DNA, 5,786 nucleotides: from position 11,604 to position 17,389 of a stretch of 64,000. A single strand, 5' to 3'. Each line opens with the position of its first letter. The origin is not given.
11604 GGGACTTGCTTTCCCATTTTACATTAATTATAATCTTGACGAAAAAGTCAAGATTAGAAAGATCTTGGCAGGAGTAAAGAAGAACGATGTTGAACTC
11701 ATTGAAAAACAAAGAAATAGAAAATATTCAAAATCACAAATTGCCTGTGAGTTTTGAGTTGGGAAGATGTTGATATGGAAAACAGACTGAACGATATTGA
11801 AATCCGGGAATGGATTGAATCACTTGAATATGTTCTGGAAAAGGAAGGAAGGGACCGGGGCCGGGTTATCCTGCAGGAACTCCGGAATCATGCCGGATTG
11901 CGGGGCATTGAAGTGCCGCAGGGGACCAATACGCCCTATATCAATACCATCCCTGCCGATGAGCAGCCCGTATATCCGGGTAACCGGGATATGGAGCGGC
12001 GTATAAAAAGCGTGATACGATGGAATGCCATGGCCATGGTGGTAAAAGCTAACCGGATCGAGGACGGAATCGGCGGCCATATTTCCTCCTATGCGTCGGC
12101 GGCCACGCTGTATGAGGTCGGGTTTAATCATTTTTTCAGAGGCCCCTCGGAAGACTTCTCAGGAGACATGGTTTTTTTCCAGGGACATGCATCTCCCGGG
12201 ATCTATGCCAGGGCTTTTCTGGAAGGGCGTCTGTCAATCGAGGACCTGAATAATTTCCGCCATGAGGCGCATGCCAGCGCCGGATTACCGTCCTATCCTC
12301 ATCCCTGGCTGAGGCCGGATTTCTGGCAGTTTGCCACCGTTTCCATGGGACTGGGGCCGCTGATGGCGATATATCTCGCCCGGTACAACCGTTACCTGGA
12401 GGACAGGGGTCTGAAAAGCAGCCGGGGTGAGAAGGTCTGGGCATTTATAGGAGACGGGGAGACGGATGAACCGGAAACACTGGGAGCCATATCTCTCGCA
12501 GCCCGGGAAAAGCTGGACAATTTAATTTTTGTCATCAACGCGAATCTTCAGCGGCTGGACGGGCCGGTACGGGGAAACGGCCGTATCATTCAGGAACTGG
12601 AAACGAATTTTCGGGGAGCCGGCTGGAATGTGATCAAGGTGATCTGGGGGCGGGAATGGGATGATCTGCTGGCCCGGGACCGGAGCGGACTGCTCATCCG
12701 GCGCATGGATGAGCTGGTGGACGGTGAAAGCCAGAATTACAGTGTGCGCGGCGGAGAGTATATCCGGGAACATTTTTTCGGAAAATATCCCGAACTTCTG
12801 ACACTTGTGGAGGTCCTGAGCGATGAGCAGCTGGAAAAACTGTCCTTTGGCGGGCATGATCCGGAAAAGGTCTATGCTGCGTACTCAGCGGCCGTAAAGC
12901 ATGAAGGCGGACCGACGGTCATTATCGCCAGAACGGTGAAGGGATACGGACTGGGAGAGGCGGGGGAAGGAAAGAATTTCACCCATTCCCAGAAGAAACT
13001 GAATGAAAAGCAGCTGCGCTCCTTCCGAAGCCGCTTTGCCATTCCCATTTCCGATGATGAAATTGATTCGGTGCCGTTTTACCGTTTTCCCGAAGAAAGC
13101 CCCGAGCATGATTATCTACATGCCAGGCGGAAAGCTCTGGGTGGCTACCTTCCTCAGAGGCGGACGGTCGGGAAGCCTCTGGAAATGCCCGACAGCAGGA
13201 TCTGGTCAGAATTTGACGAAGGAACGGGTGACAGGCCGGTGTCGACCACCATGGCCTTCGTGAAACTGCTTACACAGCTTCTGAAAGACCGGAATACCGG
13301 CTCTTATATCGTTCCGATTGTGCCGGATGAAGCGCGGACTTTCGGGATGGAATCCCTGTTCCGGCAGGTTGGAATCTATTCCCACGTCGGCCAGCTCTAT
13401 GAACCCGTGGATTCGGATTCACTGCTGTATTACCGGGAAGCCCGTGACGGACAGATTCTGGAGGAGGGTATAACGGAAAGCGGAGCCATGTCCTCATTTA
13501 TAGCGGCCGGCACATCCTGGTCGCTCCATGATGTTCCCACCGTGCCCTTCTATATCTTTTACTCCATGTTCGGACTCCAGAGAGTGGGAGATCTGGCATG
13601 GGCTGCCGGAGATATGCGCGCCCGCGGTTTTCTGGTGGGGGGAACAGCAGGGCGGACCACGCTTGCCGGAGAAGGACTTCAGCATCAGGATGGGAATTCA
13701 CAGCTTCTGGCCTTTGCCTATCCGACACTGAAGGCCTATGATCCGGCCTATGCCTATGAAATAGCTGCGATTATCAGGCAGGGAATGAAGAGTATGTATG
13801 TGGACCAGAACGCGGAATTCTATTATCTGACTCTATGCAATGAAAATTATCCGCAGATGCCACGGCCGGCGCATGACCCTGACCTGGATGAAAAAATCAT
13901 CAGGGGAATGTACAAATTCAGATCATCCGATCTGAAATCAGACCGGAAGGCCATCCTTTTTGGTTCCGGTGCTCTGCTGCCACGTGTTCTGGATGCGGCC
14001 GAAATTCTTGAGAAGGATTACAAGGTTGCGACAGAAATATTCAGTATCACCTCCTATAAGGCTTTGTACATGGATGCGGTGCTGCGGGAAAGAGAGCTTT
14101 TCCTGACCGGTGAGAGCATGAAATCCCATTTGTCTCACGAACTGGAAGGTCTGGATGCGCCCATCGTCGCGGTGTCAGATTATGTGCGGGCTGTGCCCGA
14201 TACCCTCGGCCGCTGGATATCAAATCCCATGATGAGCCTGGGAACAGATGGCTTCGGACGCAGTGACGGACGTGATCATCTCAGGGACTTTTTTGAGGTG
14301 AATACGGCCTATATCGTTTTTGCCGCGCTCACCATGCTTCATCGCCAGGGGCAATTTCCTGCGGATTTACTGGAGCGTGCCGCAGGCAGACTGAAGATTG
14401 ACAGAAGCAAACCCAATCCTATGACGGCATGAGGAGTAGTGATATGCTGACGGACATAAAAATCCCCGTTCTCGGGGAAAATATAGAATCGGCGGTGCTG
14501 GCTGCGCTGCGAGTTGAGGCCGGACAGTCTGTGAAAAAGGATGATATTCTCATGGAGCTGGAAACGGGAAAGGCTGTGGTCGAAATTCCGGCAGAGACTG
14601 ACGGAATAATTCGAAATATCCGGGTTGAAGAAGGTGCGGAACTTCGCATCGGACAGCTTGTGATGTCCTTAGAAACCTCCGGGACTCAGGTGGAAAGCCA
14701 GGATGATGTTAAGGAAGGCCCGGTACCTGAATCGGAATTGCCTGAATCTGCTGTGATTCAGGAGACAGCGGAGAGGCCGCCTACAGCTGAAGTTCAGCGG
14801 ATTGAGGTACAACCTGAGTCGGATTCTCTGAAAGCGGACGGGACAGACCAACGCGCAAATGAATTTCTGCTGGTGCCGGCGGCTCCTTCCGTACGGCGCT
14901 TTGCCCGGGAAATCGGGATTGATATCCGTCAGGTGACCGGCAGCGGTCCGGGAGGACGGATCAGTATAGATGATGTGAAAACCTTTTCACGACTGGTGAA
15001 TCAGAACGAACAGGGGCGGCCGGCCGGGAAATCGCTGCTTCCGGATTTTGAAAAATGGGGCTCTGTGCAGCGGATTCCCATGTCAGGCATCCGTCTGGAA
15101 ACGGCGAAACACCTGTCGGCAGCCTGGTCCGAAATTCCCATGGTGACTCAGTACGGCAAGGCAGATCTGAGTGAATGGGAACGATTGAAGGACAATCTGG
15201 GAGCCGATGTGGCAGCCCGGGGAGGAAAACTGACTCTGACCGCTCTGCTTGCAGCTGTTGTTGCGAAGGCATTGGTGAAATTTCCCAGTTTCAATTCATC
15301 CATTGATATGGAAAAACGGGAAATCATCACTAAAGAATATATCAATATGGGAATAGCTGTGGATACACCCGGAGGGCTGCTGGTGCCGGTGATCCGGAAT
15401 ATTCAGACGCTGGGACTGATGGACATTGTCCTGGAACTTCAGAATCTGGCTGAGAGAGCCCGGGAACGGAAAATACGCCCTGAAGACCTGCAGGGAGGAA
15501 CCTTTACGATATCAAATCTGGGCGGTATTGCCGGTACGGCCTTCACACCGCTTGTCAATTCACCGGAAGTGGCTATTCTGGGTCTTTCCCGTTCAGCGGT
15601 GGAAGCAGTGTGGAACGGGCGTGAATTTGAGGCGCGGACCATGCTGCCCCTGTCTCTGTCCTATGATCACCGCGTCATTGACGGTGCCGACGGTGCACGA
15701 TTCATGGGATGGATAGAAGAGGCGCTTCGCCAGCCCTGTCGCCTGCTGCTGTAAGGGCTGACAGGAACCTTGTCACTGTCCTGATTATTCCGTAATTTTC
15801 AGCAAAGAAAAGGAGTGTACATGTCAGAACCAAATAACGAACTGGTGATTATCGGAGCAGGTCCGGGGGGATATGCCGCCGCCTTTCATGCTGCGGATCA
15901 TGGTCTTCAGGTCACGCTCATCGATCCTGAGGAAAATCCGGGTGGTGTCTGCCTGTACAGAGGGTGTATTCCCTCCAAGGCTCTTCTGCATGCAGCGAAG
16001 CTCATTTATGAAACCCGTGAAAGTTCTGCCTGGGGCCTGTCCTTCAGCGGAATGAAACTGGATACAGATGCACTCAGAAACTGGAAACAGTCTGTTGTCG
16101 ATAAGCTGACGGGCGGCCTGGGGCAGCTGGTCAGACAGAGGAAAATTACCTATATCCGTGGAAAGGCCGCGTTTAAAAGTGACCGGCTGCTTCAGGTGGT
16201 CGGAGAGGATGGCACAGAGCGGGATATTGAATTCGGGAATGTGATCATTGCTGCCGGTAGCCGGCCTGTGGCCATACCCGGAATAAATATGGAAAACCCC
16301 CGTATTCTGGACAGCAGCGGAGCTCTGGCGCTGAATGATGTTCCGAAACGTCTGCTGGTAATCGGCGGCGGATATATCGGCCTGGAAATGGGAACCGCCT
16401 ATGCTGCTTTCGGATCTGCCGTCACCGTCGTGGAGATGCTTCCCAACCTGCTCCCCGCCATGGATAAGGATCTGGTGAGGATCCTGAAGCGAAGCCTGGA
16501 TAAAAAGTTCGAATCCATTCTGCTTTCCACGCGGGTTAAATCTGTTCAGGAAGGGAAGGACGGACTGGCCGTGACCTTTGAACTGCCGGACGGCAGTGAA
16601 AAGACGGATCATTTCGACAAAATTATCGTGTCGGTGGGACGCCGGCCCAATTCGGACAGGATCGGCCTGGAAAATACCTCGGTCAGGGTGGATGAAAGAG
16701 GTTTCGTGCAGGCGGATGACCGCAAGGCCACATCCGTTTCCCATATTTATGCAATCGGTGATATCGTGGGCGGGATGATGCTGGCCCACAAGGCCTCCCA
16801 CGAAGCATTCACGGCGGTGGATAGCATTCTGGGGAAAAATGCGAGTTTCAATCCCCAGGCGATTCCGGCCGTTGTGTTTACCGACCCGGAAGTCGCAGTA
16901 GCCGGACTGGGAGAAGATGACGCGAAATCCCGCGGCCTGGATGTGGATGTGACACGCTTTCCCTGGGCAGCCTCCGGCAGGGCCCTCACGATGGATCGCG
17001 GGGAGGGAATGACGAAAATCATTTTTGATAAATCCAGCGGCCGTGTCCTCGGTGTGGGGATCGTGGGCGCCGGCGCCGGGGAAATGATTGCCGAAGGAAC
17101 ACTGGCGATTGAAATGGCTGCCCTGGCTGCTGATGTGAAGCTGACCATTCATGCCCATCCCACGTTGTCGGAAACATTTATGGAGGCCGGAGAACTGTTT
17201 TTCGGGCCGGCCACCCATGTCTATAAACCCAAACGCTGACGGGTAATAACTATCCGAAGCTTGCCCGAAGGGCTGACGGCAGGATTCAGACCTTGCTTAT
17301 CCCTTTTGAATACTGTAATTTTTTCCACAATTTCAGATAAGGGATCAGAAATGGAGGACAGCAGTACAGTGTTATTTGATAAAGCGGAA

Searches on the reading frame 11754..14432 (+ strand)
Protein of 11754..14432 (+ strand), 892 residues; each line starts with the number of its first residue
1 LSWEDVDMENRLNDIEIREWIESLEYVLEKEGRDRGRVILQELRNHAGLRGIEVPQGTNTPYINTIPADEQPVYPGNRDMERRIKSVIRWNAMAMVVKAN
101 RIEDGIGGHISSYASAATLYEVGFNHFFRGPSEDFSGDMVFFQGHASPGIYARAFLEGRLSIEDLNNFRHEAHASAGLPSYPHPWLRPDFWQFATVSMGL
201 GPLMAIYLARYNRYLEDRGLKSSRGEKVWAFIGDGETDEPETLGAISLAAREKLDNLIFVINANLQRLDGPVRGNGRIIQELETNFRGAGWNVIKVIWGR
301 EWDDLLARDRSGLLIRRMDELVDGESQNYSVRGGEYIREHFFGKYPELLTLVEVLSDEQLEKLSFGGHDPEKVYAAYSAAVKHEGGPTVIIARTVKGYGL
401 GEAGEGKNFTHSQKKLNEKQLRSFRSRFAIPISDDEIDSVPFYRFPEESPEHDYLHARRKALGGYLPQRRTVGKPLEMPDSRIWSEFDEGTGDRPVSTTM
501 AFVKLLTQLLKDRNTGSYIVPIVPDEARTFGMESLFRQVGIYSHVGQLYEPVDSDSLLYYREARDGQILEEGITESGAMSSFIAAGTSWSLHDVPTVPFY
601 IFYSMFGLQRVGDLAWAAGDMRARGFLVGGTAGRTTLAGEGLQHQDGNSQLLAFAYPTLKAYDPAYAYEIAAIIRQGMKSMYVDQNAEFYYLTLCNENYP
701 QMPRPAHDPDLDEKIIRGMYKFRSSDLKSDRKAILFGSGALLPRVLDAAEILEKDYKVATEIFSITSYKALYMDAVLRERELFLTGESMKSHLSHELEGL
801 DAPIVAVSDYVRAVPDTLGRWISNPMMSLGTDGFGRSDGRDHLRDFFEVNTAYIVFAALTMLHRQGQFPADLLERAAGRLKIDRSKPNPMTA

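Call 44: search_protein_families(library=pfam, proteins=[window:11754-14432:+], max_evalue=0.00001)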
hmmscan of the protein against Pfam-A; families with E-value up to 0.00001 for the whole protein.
window:11754-14432:+ (892 aa): 3 families
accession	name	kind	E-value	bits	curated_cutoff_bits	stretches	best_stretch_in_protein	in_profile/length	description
PF17831.6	PDH_E1_M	-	3.2e-95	318.2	23.2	1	482-700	9-227/229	Pyruvate dehydrogenase E1 component middle domain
PF00456.26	Transketolase_N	-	1.7e-17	63.9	22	1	85-300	6-217/334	Transketolase, thiamine diphosphate binding domain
PF22613.1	Transketolase_C_1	-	8.7e-14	52.1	27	1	718-849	1-112/113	Transketolase-like TK C-terminal domain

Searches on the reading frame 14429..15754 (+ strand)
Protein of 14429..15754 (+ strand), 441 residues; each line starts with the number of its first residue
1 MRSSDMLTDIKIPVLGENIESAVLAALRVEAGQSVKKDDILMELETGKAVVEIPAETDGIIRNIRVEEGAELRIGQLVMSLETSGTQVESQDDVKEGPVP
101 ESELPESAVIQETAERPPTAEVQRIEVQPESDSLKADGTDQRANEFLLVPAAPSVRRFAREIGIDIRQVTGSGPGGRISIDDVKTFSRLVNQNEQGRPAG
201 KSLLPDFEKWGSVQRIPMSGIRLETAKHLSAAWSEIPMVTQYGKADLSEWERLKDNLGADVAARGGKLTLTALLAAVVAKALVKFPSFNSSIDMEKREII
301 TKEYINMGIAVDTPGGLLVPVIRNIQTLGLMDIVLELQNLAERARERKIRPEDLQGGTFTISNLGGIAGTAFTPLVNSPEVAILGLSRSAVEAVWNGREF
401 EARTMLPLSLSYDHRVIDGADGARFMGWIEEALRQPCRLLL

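Call 44: search_protein_families(library=pfam, proteins=[window:14429-15754:+], max_evalue=0.00001)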
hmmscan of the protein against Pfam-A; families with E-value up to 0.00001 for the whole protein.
window:14429-15754:+ (441 aa): 4 families
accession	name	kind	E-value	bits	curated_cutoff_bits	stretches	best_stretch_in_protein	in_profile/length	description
PF00198.28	2-oxoacid_dh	-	5.3e-77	258.8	23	1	212-441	3-232/232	2-oxoacid dehydrogenases acyltransferase (catalytic domain)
PF00364.28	Biotin_lipoyl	-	5e-16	58.7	22.1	1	9-80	2-72/73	Biotin-requiring enzyme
PF02817.22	E3_binding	-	8e-14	52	23.7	1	149-183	1-35/36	e3 binding domain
PF13533.13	Biotin_lipoyl_2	-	2.2e-07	31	29.8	0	21-45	8-32/32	Biotin-lipoyl like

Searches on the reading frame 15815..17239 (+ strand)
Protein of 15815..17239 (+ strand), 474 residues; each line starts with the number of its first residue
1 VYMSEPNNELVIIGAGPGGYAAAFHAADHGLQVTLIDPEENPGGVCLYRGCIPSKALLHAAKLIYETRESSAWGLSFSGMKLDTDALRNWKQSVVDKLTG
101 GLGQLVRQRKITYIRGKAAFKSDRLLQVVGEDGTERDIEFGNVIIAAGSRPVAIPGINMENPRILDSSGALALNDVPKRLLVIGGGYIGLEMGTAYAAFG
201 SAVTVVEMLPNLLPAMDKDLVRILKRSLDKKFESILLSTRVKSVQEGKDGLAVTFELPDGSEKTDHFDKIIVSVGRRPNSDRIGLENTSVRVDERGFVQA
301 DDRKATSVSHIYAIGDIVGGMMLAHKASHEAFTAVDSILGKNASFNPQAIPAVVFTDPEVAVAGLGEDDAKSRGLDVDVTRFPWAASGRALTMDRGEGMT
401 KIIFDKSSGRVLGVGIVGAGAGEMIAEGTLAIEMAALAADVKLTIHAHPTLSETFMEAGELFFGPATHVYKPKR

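Call 44: search_protein_families(library=pfam, proteins=[window:15815-17239:+], max_evalue=0.00001)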
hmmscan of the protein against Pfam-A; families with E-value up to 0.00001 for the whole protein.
window:15815-17239:+ (474 aa): 10 families
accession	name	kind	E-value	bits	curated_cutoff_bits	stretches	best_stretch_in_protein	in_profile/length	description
PF07992.20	Pyr_redox_2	-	2.7e-65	221.1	26.1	1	9-331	2-291/291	Pyridine nucleotide-disulphide oxidoreductase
PF02852.28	Pyr_redox_dim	-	6.4e-35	120.1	25.3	1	350-458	1-109/110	Pyridine nucleotide-disulphide oxidoreductase, dimerisation domain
PF00070.33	Pyr_redox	-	9.1e-23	81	22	1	179-256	1-80/82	Pyridine nucleotide-disulphide oxidoreductase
PF13738.12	Pyr_redox_3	-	3.2e-08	33.6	30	0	137-315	122-305/305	Pyridine nucleotide-disulphide oxidoreductase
PF01266.30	DAO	-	2.3e-07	31.1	27.9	0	10-44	2-37/353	FAD dependent oxidoreductase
PF01134.28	GIDA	-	2.3e-07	30.6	22.1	0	10-68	2-57/391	Glucose inhibited division protein A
PF13450.12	NAD_binding_8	-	2.7e-07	31.2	21.9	1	12-46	1-35/68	NAD(P)-binding Rossmann-like domain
PF12831.13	FAD_oxidored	-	3.4e-07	30.3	27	1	10-46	2-38/416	FAD dependent oxidoreductase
PF00890.30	FAD_binding_2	-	1e-06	28.6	20.4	0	10-44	2-36/414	FAD binding domain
PF03721.20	UDPG_MGDP_dh_N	-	2.5e-06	27.6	27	0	179-243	2-66/187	UDP-glucose/GDP-mannose dehydrogenase family, NAD binding domain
